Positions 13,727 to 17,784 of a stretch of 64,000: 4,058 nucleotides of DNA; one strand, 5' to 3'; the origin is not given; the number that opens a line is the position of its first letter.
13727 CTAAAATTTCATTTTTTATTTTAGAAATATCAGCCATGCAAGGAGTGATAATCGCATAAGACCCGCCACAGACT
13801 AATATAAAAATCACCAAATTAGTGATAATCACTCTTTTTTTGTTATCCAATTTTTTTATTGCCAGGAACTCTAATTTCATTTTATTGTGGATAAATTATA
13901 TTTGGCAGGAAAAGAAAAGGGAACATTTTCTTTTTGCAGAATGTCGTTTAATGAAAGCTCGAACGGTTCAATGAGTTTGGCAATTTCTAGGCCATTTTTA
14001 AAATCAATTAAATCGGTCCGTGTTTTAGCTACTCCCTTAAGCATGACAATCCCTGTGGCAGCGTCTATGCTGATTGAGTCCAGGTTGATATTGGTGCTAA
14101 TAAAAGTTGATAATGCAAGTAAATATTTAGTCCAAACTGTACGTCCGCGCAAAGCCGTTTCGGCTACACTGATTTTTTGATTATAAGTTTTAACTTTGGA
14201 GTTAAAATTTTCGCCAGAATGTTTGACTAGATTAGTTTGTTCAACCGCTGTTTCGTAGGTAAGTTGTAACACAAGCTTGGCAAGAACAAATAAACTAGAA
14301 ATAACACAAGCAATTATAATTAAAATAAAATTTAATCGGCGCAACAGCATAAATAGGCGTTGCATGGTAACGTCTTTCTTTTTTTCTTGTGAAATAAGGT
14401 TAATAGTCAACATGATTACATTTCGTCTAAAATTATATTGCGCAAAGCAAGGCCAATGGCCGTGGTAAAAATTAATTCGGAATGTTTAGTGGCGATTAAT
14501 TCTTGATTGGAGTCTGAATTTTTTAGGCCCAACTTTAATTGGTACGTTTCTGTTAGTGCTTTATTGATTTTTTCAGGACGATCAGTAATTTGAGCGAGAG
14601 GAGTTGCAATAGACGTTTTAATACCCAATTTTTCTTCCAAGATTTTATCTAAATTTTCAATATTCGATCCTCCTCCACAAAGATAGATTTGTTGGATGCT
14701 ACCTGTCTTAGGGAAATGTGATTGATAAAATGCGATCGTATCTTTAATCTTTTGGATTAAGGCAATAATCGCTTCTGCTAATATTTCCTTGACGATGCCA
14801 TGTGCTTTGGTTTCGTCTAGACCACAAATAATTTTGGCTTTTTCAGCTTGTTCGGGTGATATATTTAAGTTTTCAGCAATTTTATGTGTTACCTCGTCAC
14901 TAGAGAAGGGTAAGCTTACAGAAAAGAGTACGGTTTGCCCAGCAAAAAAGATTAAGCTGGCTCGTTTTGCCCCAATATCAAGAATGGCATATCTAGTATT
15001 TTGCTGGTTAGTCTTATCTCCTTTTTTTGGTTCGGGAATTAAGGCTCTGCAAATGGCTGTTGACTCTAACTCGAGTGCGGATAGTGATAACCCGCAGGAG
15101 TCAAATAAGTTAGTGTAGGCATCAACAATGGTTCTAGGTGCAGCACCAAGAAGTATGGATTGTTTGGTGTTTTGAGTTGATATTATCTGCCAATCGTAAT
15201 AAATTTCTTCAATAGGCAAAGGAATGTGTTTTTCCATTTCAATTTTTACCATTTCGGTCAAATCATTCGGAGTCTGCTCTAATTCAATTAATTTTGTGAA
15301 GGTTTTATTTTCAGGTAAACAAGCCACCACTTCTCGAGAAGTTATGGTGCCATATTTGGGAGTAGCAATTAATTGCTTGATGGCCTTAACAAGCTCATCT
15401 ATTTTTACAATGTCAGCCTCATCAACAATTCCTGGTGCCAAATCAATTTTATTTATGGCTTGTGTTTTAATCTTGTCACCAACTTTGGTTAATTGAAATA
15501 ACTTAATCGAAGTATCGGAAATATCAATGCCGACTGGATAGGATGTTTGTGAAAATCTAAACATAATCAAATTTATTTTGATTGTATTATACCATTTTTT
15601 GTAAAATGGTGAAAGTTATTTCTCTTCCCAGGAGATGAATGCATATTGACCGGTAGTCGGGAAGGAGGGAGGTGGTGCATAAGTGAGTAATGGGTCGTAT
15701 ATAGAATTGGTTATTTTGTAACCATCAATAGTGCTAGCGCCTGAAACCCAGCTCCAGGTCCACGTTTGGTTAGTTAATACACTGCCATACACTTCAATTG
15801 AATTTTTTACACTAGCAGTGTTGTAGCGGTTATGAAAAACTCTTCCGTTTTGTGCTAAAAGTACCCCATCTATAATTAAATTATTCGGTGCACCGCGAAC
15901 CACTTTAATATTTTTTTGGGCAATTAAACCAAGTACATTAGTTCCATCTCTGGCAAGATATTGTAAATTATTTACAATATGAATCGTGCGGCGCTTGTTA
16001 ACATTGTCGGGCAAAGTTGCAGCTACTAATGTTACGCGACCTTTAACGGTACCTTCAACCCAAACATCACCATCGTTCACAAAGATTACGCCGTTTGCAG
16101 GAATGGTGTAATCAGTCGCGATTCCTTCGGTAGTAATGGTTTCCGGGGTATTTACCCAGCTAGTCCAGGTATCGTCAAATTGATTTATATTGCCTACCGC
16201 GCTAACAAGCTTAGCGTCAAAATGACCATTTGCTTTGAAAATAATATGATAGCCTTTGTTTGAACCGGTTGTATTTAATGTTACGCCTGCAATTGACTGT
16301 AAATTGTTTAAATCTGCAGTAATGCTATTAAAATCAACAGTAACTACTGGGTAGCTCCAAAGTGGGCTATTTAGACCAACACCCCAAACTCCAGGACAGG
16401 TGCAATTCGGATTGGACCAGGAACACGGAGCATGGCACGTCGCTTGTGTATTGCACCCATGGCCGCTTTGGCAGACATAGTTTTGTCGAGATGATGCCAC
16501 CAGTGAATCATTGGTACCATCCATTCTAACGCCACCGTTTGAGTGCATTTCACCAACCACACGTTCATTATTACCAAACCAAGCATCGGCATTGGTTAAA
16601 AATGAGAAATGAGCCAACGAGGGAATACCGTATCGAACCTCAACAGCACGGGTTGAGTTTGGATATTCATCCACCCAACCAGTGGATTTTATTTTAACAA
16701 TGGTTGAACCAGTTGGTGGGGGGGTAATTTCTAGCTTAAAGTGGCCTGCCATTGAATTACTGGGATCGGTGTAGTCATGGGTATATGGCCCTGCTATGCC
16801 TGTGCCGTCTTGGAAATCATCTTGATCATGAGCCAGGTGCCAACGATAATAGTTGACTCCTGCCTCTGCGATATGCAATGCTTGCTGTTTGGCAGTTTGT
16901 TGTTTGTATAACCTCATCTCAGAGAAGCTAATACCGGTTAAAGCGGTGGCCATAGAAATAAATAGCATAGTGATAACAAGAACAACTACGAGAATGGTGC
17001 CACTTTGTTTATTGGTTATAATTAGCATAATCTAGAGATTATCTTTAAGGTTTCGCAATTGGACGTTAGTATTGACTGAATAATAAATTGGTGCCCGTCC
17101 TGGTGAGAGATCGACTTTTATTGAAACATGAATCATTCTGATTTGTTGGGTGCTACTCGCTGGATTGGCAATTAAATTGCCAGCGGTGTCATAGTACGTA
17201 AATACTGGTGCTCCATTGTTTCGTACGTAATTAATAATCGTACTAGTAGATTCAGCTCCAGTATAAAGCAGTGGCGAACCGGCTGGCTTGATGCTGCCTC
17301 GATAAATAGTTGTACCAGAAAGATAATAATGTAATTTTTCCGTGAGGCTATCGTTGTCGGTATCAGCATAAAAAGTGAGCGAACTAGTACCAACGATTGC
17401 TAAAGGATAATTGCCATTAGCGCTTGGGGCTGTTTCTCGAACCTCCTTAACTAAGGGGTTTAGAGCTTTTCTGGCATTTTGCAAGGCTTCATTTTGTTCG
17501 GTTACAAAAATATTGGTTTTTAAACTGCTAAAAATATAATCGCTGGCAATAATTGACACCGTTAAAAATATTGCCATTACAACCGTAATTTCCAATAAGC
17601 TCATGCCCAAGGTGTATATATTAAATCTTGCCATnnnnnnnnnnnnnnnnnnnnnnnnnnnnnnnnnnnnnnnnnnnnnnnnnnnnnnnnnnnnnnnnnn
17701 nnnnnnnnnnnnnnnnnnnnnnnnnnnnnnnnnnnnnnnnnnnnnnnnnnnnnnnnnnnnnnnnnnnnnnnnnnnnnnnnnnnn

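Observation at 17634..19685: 683-aa pilin-like protein fused to Ig-like domains and a six-repeat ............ propeller: candidate pilus-tip adhesin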

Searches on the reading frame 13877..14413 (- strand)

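Call 6: search_protein_families(library=pfam, proteins=[window:13877-14413:-], max_evalue=0.1)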
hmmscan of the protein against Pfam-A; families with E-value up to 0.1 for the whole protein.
window:13877-14413:- (178 aa): 1 family
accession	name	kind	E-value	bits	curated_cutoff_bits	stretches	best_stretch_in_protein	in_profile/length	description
PF17646.6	Zemlya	-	0.062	14.1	27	1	38-105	26-94/106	Closterovirus 1a polyprotein central region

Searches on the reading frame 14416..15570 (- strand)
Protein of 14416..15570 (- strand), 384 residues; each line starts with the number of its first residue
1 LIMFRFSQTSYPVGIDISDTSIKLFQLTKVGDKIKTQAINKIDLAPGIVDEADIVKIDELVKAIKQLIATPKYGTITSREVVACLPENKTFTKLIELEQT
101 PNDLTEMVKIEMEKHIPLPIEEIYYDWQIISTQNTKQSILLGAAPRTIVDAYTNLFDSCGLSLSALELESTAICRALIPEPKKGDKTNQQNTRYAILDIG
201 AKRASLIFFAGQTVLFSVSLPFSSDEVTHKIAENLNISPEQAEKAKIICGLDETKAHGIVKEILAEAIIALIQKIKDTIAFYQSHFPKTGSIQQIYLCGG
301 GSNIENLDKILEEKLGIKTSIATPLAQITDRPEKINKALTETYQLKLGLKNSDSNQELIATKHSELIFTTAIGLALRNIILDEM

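Call 6: search_protein_families(library=pfam, proteins=[window:14416-15570:-], max_evalue=0.1)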
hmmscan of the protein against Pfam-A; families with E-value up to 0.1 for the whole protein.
window:14416-15570:- (384 aa): 5 families
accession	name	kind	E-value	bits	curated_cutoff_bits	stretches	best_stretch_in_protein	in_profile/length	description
PF11104.14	PilM_2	-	1.4e-44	152.9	27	1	14-341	1-324/340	Type IV pilus assembly protein PilM;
PF14450.12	FtsA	-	4.4e-12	46.9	31.8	1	195-325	1-113/127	Cell division protein FtsA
PF06723.19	MreB_Mbl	-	1e-05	25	27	1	260-323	242-305/327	MreB/Mbl protein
PF25216.1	Volactin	-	0.0014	18.7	35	1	211-315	186-291/321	Volactin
PF19852.4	DUF6327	-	0.033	15.3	24.1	0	110-156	12-58/83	Family of unknown function (DUF6327)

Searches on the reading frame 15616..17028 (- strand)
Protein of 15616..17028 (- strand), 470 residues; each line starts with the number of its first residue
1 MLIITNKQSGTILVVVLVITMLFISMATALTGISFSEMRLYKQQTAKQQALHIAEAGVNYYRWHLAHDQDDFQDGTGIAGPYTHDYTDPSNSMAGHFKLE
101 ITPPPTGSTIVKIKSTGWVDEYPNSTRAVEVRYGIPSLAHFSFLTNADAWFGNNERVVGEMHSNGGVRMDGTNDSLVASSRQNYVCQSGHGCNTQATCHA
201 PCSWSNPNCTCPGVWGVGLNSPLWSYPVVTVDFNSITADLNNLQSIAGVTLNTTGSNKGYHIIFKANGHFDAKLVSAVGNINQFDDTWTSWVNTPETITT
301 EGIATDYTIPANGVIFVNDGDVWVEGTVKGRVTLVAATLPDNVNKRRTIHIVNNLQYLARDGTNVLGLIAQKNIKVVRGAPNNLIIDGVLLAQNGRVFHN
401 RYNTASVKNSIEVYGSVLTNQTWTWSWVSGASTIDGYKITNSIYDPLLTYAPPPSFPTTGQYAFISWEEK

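Call 6: search_protein_families(library=pfam, proteins=[window:15616-17028:-], max_evalue=0.1)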
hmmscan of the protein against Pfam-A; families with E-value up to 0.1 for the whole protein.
window:15616-17028:- (470 aa): 2 families
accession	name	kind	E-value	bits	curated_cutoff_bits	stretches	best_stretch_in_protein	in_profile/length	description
PF14341.11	PilX_N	-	2.5e-05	24.6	25.5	1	10-59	2-51/51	PilX N-terminal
PF04103.21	CD20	-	0.021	15.3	27.9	1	2-70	47-118/156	CD20-like family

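Call 7: search_protein_families(library=ncbifam, proteins=[window:15616-17028:-], max_evalue=0.1)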
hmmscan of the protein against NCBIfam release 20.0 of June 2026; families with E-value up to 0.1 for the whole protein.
window:15616-17028:- (470 aa): 2 families
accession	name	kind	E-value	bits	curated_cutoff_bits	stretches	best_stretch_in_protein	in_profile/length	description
NF037980.1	T2SS_GspK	equivalog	4.3e-05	23.2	130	1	8-74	1-67/307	type II secretion system minor pseudopilin GspK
NF033393.0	TRP47_fam_Nterm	subfamily_domain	0.055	13.7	75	0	255-274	38-57/105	TRP47 family tandem repeat effector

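Call 80: search_solved_structures(query=window:15616-17028:-, max_evalue=1)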
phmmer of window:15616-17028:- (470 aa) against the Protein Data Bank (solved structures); distinct sequences matched with E-value up to 1: 3.
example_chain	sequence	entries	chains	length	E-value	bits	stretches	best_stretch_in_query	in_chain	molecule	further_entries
1lwr_A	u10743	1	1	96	0.27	13.2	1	83-147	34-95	Neural Cell Adhesion Molecule 1, 140 kDa isoform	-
6jlu_O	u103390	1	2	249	0.76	11.8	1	352-445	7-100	Extrinsic protein in photosystem II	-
8j5k_O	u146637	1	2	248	0.8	11.7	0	352-445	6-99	PsbO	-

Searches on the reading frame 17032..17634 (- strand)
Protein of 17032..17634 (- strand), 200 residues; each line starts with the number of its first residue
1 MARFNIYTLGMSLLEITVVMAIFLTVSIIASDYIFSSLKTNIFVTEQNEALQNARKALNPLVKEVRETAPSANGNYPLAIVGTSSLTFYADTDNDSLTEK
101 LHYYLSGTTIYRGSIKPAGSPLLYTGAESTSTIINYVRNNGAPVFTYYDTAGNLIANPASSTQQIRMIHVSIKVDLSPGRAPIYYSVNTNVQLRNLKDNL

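Call 6: search_protein_families(library=pfam, proteins=[window:17032-17634:-], max_evalue=0.1)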
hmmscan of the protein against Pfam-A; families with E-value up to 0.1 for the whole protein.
window:17032-17634:- (200 aa): 0 families

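Call 7: search_protein_families(library=ncbifam, proteins=[window:17032-17634:-], max_evalue=0.1)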
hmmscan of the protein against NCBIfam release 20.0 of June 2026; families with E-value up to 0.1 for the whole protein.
window:17032-17634:- (200 aa): 2 families
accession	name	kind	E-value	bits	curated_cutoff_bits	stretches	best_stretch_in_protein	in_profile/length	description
TIGR01711.1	gspJ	equivalog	0.066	13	64.85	1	10-69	2-61/192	type II secretion system minor pseudopilin GspJ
TIGR02532.1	IV_pilin_GFxxxE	domain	0.092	12.6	16.3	0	10-30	3-23/24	prepilin-type N-terminal cleavage/methylation domain-containing protein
